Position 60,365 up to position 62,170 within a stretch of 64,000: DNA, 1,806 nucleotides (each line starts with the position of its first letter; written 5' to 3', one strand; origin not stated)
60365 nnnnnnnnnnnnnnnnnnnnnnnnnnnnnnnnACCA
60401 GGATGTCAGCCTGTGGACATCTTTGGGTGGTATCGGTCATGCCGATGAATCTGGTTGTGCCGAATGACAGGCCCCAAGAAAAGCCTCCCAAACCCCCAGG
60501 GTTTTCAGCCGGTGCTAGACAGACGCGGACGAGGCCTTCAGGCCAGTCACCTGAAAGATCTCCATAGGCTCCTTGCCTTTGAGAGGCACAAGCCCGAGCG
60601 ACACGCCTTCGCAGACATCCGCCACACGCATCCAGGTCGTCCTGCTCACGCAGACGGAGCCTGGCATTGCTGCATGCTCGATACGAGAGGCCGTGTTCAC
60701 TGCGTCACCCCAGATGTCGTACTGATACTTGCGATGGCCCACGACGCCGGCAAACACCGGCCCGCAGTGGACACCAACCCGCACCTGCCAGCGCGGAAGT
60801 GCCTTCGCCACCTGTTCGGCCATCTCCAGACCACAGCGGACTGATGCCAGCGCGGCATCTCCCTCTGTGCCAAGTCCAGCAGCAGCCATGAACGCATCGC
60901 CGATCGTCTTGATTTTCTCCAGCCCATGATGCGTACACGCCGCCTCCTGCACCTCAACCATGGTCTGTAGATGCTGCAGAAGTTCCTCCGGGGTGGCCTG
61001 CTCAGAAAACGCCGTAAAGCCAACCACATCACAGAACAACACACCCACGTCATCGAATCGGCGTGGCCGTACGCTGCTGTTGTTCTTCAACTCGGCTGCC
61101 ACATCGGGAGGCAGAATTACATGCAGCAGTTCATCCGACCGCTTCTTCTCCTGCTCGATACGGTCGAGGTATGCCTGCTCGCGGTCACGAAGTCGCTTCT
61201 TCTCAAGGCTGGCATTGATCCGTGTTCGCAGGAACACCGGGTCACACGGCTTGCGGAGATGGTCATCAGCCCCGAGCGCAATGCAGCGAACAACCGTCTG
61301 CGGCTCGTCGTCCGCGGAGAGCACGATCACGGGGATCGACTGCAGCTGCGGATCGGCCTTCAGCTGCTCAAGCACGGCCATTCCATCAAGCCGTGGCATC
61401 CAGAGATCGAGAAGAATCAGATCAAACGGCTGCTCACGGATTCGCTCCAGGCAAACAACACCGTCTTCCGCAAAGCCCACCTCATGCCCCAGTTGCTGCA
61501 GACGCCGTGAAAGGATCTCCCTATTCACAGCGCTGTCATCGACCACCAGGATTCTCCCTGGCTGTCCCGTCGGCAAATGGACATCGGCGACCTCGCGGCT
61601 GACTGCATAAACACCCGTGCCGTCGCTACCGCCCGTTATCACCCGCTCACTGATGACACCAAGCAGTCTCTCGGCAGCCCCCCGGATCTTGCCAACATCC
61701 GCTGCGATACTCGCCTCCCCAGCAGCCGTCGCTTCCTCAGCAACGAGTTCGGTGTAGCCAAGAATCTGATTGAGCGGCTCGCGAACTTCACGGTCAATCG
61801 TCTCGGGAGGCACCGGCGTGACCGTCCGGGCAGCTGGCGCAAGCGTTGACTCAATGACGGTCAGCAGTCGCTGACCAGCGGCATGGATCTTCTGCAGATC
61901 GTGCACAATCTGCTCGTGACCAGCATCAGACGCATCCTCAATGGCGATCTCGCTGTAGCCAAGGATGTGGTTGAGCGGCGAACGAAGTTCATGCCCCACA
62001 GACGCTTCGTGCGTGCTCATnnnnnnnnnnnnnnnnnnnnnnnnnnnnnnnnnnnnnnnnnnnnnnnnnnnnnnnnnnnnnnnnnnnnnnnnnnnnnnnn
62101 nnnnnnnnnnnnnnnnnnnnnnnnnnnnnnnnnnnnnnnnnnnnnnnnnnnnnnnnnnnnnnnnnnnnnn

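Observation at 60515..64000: Phosphorelay-to-cAMP module using kinase-like DHp domains without an ATPase domain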

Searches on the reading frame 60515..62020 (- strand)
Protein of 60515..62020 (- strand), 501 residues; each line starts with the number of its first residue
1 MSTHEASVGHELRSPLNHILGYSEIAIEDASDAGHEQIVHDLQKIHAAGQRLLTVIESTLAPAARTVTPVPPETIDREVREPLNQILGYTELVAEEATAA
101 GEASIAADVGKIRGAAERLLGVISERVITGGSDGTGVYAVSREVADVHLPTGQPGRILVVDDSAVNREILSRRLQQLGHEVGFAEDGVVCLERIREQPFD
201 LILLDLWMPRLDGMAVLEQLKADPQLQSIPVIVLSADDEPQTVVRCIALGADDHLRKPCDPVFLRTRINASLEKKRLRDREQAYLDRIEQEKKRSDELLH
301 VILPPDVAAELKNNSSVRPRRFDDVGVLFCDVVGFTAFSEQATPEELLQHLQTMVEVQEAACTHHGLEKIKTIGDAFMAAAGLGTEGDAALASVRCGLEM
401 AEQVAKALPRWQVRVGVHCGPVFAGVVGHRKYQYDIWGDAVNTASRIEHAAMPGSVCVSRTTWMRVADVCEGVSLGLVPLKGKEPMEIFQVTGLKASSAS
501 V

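Call 3: search_protein_families(library=pfam, proteins=[window:60515-62020:-], max_evalue=1)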
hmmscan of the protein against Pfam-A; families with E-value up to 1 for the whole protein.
window:60515-62020:- (501 aa): 4 families
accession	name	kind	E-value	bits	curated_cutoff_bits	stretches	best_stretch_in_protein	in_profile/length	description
PF00211.25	Guanylate_cyc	-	1.1e-42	146.2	21.9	1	319-492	3-182/183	Adenylate and Guanylate cyclase catalytic domain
PF00072.30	Response_reg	-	2.5e-28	98.9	30.2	1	157-268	1-110/111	Response regulator receiver domain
PF00512.31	HisKA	-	2.2e-11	44.1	26.9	2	6-61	7-59/66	His Kinase A (phospho-acceptor) domain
PF07701.20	HNOBA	-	0.00066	19.7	23.4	1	283-311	188-216/216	Heme NO binding associated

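Call 4: search_protein_families(library=ncbifam, proteins=[window:60515-62020:-], max_evalue=0.1)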
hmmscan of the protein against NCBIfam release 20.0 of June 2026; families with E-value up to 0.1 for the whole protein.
window:60515-62020:- (501 aa): 112 families (the best 25 are shown)
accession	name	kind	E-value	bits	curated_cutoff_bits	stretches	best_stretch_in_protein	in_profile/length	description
NF011874.0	PRK15347.1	equivalog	5.1e-26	91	852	1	156-279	692-817/921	two component system sensor kinase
NF007135.0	PRK09581.1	equivalog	6.3e-26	91.2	474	1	156-279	4-127/457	PleD family two-component system response regulator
NF045944.1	ResRegRpaBCyano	equivalog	1.2e-23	83.7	330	1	158-278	1-118/229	response regulator transcription factor RpaB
NF041733.1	resp_reg_CseB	equivalog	3.3e-23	82.2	350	1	156-284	2-127/228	two-component system response regulator CseB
TIGR02154.1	PhoB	equivalog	1.2e-22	80.3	296.2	1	156-281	4-129/226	phosphate regulon transcriptional regulator PhoB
TIGR02956.1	TMAO_torS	equivalog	5.4e-21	74.4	676.5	2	153-289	700-837/967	TMAO reductase system sensor histidine kinase/response regulator TorS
NF008099.0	PRK10841.1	equivalog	8.4e-20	70.1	920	1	156-276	826-944/949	two-component system sensor histidine kinase RcsC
NF040689.1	MtrAB_MtrA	equivalog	1.1e-19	70.6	300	1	157-283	1-124/219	MtrAB system response regulator MtrA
NF053854.1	RespRegPhoBBctds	equivalog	2.7e-19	69.4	270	1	157-281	1-124/225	two-component system response regulator PhoB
NF008318.0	PRK11107.1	equivalog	3.4e-19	68.4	890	1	153-283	666-796/920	two-component sensor histidine kinase BarA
NF007969.0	PRK10693.1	equivalog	5.4e-19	68.4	329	1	156-270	9-122/337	two-component system response regulator RssB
NF007005.1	PRK09468.1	equivalog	6.9e-19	68.2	331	1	156-276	5-123/237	osmolarity response regulator transcription factor OmpR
NF038297.2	hybrid_HK_HrmK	equivalog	1.4e-18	66.9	725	2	153-264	489-600/607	hybrid histidine kinase/response regulator HrmK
NF033120.0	vanR_FM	exception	1.7e-18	67.1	460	1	157-276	6-122/231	vancomycin resistance response regulator transcription factor, VanR-F/VanR-M family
NF045505.1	RR_RssB_Pseudo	equivalog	2.9e-18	66.1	700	1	156-297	7-147/394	two-component system response regulator RssB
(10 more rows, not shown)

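Call 5: find_homologous_proteins(query=window:60515-62020:-)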
Query window:60515-62020:- (501 aa): 7384 proteins with E <= 0.001 among 8000 candidates; the best 120 are listed.
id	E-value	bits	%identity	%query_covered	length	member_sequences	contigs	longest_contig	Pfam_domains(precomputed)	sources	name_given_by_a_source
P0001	0.0e+0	1106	100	100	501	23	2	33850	PF00512.32,PF00211.26,PF00072.31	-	-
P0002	1.0e-280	950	85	100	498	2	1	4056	PF00512.32,PF00211.26,PF00072.31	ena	-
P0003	1.3e-265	900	82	99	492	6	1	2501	PF00512.32,PF00211.26,PF00072.31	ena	-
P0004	5.1e-263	891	82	99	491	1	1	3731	PF00512.32,PF00211.26,PF00072.31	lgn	-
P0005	2.9e-259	879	80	99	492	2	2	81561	PF00512.32,PF00211.26,PF00072.31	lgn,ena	-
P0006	4.4e-256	868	79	99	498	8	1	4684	PF00512.32,PF00211.26,PF00072.31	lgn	-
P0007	1.7e-254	863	79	99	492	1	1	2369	PF00512.32,PF00211.26,PF00072.31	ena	-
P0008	5.7e-254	861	79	100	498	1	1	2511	PF00512.32,PF00211.26,PF00072.31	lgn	-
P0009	1.2e-252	857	78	100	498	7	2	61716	PF00512.32,PF00211.26,PF00072.31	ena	-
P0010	8.5e-249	844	78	99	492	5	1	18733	PF00512.32,PF00211.26,PF00072.31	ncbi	-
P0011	5.8e-237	805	74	99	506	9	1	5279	PF00512.32,PF00211.26,PF00072.31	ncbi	ncbi:MAG: adenylate/guanylate cyclase domain-containing protein [Pirellulales bacterium]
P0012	3.8e-236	803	73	100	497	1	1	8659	PF00512.32,PF00211.26,PF00072.31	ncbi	ncbi:MAG: Adenylate cyclase [Planctomycetota bacterium]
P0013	6.7e-197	673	64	99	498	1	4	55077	PF00512.32,PF00211.26,PF00072.31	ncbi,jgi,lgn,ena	-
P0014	1.4e-180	619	59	99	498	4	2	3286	PF00512.32,PF00211.26,PF00072.31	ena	-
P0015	3.2e-165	569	54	98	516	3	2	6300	PF00512.32,PF00211.26,PF00072.31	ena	-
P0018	1.5e-162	560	54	98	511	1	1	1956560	PF00512.32,PF00211.26,PF00072.31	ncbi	-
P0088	3.2e-151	523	50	98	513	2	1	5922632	PF00512.32,PF00211.26,PF00072.31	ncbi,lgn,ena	-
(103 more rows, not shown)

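Call 12: find_encoding_contigs(protein=P0088, flank=6000, max_places=2)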
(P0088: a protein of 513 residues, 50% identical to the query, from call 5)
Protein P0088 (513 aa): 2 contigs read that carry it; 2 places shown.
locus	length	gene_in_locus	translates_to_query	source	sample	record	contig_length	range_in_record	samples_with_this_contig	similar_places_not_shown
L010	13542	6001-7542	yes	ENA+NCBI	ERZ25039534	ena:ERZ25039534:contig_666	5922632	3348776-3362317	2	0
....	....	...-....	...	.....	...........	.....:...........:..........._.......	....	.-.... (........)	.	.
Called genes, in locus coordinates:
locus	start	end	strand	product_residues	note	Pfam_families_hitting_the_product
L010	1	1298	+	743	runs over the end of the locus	PF01055:Glyco_hydro_31_2nd, PF21365:Glyco_hydro_31_3rd, PF17137:DUF5110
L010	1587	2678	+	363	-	PF13557:Phenol_MetA_deg (faint)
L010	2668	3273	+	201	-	PF13689:DUF4154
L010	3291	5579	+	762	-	PF17152:CHASE8, PF00672:HAMP (weak), PF00512:HisKA, PF02518:HATPase_c, PF00072:Response_reg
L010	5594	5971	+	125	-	PF00072:Response_reg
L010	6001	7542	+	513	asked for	PF00512:HisKA, PF00072:Response_reg, PF00211:Guanylate_cyc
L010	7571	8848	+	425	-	PF09492:Pec_lyase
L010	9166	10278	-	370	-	PF12679:ABC2_membrane_2, PF12698:ABC2_membrane_3, PF01061:ABC2_membrane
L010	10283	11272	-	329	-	PF00005:ABC_tran, PF13304:AAA_21 (faint), PF13732:DrrA1-3_C (weak)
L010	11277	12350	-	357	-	PF25917:BSH_RND (weak), PF25954:Beta-barrel_RND_2 (faint), PF25876:HH_MFP_RND, PF25893:HH_CzcB (weak)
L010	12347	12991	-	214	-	PF00440:TetR_N, PF17938:TetR_C_29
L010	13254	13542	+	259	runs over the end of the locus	-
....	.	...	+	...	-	?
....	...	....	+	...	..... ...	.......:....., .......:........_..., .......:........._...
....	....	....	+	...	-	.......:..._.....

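Call 13: find_encoding_contigs(protein=P0018, flank=6000, max_places=2)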
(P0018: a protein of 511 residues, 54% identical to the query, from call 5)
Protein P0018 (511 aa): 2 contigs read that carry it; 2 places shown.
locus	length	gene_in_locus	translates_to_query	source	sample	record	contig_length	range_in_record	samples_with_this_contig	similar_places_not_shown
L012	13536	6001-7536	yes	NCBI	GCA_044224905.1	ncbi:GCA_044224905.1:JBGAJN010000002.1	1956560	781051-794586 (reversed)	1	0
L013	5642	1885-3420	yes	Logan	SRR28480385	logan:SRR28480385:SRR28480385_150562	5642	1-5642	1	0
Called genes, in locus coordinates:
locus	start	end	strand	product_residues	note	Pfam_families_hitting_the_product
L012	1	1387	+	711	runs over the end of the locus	PF00521:DNA_topoisoIV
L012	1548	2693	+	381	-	-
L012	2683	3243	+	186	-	PF13689:DUF4154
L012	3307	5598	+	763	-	PF17152:CHASE8, PF00672:HAMP, PF00512:HisKA, PF02518:HATPase_c, PF00072:Response_reg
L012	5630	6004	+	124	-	PF00072:Response_reg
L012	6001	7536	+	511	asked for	PF00512:HisKA, PF00072:Response_reg, PF00211:Guanylate_cyc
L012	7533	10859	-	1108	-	PF00873:ACR_tran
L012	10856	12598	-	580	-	PF19335:HMBD, PF25917:BSH_RND (faint), PF25919:BSH_CusB, PF25973:BSH_CzcB, PF25954:Beta-barrel_RND_2, PF25975:CzcB_C, PF25989:YknX_C (faint)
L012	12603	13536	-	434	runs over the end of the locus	PF02321:OEP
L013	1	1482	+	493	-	?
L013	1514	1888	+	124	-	PF00072:Response_reg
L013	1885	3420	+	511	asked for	PF00512:HisKA, PF00072:Response_reg, PF00211:Guanylate_cyc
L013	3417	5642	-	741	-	?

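Call 27: predict_structure(alignment_id=A1)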
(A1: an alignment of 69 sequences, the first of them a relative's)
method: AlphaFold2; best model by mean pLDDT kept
length: 501 residues; sequences in the alignment: 69
mean_pLDDT: 89.6   pTM: 0.67
mean pLDDT of the five models: 89.6, 88.1, 87.8, 87.8, 86.8
residues with pLDDT >= 90: 351; 70-90: 117; 50-70: 17; < 50: 16
segments of 3 or more residues with pLDDT < 50: 1-3, 132-141
pLDDT, mean of each block of 10 residues (from residue 1): 68 95 98 97 98 92 79 84 93 94 97 95 80 46 55 91 94 93 97 97 94 97 95 90 96 90 91 94 91 82 82 86 96 91 92 92 89 85 90 97 93 96 84 86 96 97 98 97 96 80 36
secondary structure, 60 per line:
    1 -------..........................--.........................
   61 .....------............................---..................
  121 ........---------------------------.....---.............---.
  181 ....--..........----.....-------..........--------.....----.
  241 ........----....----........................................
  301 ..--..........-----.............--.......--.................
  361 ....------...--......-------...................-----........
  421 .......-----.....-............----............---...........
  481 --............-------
elements in order: H8-33 H36-65 H72-99 H103-128 E156-160 H164-176 E180-184 H187-196 E201-205 H213-222 E231-235 H240-248 E253-256 H261-302 H305-314 E320-332 H335-341 H344-364 E371-373 E376-381 H389-407 E413-427 E433-437 H439-450 E455-459 H460-466 E470-480 E483-494

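Call 31: find_related_loci(query=A1, collection=genome_contigs, flank=7000)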
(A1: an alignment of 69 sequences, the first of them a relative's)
Query A1 (501 aa) in genome_contigs; peptide patterns used: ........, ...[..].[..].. (x = any residue, [..] = any of these).
600 stretches matched a pattern (row limit reached: there are more); 597 encode a relative of the query (tblastn E <= 1e-3); the best 80 are kept; 80 distinct loci.
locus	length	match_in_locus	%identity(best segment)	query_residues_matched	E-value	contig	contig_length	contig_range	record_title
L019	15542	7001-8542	43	7-495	3e-129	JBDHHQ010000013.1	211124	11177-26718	MAG: Gemmatimonadota bacterium isolate M8-62_Bin_229 M8-62_Bin_229_scaffold_345, whole genome shotgun sequence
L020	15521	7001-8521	41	6-493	1e-110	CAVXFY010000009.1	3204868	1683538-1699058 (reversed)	MAG: uncultured Alphaproteobacteria bacterium isolate MFD02579.bin.2.52 genome assembly, contig: contig_2729, whole geno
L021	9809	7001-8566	41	6-491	8e-111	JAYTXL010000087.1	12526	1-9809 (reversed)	MAG: Verrucomicrobiota bacterium isolate GFS_5964 GFS_5964_86, whole genome shotgun sequence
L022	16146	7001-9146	40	6-499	2e-104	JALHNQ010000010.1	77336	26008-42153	MAG: Methylocystis sp. isolate Bin_68_1 c_000000001880, whole genome shotgun sequence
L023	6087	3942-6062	40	6-466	2e-104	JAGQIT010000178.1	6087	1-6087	MAG: Myxococcales bacterium isolate HKST-UBA11 2015-01-06_1_(paired)_contig_45819, whole genome shotgun sequence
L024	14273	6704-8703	39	6-493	4e-101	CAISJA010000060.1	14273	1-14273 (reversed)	MAG: uncultured Opitutaceae bacterium isolate Kiruna2_bin-4404 genome assembly, contig: bin-4404:060/511, whole genome s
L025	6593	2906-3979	47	139-495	4e-98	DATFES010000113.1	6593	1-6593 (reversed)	MAG TPA_asm: Alphaproteobacteria bacterium isolate SMAG_U8614 k141_824769, whole genome shotgun sequence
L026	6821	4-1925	38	6-489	8e-97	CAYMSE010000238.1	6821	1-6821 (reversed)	MAG TPA_asm: uncultured Oleiharenicola sp. isolate binchicken_co84_464 genome assembly, contig: k141_607374, whole genom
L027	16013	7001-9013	40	6-489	1e-96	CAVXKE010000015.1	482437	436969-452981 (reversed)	MAG: uncultured Alphaproteobacteria bacterium isolate MFD05942.bin.2.56 genome assembly, contig: contig_7220, whole geno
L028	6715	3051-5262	48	142-494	2e-96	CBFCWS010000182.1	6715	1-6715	MAG TPA_asm: uncultured Ilumatobacter sp. isolate SRR22297272_concoct_101 genome assembly, contig: ERZ25654850.4757, who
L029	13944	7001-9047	36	6-500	8e-96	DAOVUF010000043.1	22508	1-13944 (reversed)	MAG TPA_asm: Gammaproteobacteria bacterium isolate CSMAG_1672 CSMAG_1672_k141_5148788_length_22508_cov_19.9911, whole ge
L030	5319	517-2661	35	8-495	2e-95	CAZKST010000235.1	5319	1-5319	MAG TPA_asm: uncultured Thiotrichaceae bacterium isolate SRP342105_co1_176 genome assembly, contig: NODE_22235_length_53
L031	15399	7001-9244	47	140-489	2e-95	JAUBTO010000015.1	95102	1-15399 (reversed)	Microcoleus sp. C2D2 NODE_35_length_95102_cov_42.488608, whole genome shotgun sequence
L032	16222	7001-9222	39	6-463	8e-95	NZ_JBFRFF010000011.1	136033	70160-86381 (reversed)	Rhizobium sp. 2YAF20 SCAFFOLD_10, whole genome shotgun sequence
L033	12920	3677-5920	46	140-489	5e-94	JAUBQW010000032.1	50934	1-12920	Microcoleus sp. Pol11C3 NODE_182_length_50934_cov_24.388678, whole genome shotgun sequence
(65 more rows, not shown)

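Call 35: fold_search(model_id=the predicted structure, library=pdb)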
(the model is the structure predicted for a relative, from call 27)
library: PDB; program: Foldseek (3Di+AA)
matches with E <= 10: 1607; with E <= 0.001: 750
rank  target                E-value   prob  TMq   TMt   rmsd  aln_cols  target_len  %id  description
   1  5o5l_A                1.7e-19  1.00  0.39  0.83   3.5       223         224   39  X-ray structure of a bacterial adenylyl cyclase soluble domain, solved at cryogenic temperature (released 2017-11-01)
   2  5o5k_A                6.2e-18  1.00  0.39  0.85   2.9       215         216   40  X-ray structure of a bacterial adenylyl cyclase soluble domain (released 2017-11-01)
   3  7yzk_A                3.8e-16  1.00  0.37  0.48  17.4       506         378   21  Structure of Mycobacterium tuberculosis adenylyl cyclase Rv1625c / Cya (released 2022-08-31)
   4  8hbh_B                6.5e-16  1.00  0.37  0.32   5.6       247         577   30  Structure of human soluble guanylate cyclase in the NO-activated state at 3.1 angstrom (released 2023-04-19)
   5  7d9r_A                7.6e-16  1.00  0.36  0.36   6.6       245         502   28  Structure of huamn soluble guanylate cyclase in the riociguat and NO-bound state (released 2021-08-11)
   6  4p2f                  8.1e-16  1.00  0.33  0.85   2.8       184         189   35  Monomeric form of a single mutant (F363R) of Mycobacterial Adenylyl cyclase Rv1625c (released 2014-09-17)
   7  7yz9_A                9.0e-16  1.00  0.33  0.87   2.3       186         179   34  Structure of catalytic domain of Rv1625c bound to nanobody NB4 (released 2022-08-31)
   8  3r5g_B                1.2e-15  1.00  0.35  0.86   1.7       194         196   26  Crystal structure of the adenylyl cyclase CyaB from P. aeruginosa (released 2012-01-11)
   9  5oyh_D                1.6e-15  1.00  0.34  0.91   1.6       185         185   29  crystal structure of the catalytic core of a rhodopsin-guanylyl cyclase with converted specificity in complex with ATP (released 2018-06-06)
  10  8hbe_A                1.8e-15  1.00  0.37  0.34   4.5       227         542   30  Structure of human soluble guanylate cyclase in the inactive state at 3.1 angstrom (released 2023-04-19)
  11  6jt0_A                2.5e-15  1.00  0.36  0.33   5.0       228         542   29  Structure of human soluble guanylate cyclase in the unliganded state (released 2019-08-28)
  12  9bcs_B                2.6e-15  1.00  0.37  0.35   7.3       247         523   32  Intracellular domain of GC-A bound to ANP (released 2024-11-27)
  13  8hbf_A                2.8e-15  1.00  0.37  0.36   8.7       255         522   27  Structure of human soluble guanylate cyclase in the NO+Rio state at 3.1 angstrom (released 2023-04-19)
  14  8hbe_B                4.5e-15  1.00  0.37  0.33   5.8       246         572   30  Structure of human soluble guanylate cyclase in the inactive state at 3.1 angstrom (released 2023-04-19)
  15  8hbh_A                4.5e-15  1.00  0.36  0.35   6.8       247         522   28  Structure of human soluble guanylate cyclase in the NO-activated state at 3.1 angstrom (released 2023-04-19)
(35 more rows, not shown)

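Call 59: find_encoding_contigs(protein=P0013, flank=6000, max_places=1)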
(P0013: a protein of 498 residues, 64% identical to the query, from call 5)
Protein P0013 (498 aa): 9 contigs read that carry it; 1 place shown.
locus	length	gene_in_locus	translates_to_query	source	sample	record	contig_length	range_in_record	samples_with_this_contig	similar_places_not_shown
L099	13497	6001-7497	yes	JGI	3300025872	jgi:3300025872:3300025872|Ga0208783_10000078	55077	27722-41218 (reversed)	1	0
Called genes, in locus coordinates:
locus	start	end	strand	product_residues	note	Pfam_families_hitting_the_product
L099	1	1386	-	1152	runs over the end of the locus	PF15892:BNR_4, PF12951:PATR (faint)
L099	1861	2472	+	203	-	-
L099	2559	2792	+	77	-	PF01206:TusA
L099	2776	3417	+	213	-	PF02635:DsrE (faint), PF13686:DrsE_2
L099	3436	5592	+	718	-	PF00512:HisKA, PF02518:HATPase_c, PF00072:Response_reg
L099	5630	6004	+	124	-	PF00072:Response_reg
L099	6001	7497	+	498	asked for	PF00512:HisKA (weak), PF00072:Response_reg, PF00211:Guanylate_cyc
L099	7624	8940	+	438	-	PF03349:Toluene_X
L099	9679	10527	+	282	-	-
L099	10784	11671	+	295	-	-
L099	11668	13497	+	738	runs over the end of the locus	PF12951:PATR (weak)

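Call 60: find_encoding_contigs(protein=P0005, flank=6000, max_places=1)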
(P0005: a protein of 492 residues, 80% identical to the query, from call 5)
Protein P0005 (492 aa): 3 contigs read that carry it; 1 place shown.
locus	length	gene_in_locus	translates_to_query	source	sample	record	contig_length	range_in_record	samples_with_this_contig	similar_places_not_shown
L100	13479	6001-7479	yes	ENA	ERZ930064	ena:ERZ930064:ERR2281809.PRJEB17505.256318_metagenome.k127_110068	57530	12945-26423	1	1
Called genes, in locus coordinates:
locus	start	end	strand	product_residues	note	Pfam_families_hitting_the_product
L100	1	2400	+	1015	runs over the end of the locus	PF23500:DUF7133, PF00034:Cytochrom_C (faint)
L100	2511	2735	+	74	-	PF01206:TusA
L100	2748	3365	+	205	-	PF13686:DrsE_2, PF02635:DsrE (faint)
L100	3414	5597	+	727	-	PF00512:HisKA, PF02518:HATPase_c, PF00072:Response_reg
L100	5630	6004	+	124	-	PF00072:Response_reg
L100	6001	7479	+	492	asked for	PF00512:HisKA (weak), PF00072:Response_reg, PF00211:Guanylate_cyc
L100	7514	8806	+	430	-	PF01566:Nramp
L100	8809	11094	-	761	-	PF02837:Glyco_hydro_2_N (weak), PF00703:Glyco_hydro_2, PF02836:Glyco_hydro_2_C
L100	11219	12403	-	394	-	PF10509:GalKase_gal_bdg, PF00288:GHMP_kinases_N, PF08544:GHMP_kinases_C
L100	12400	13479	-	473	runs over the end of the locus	-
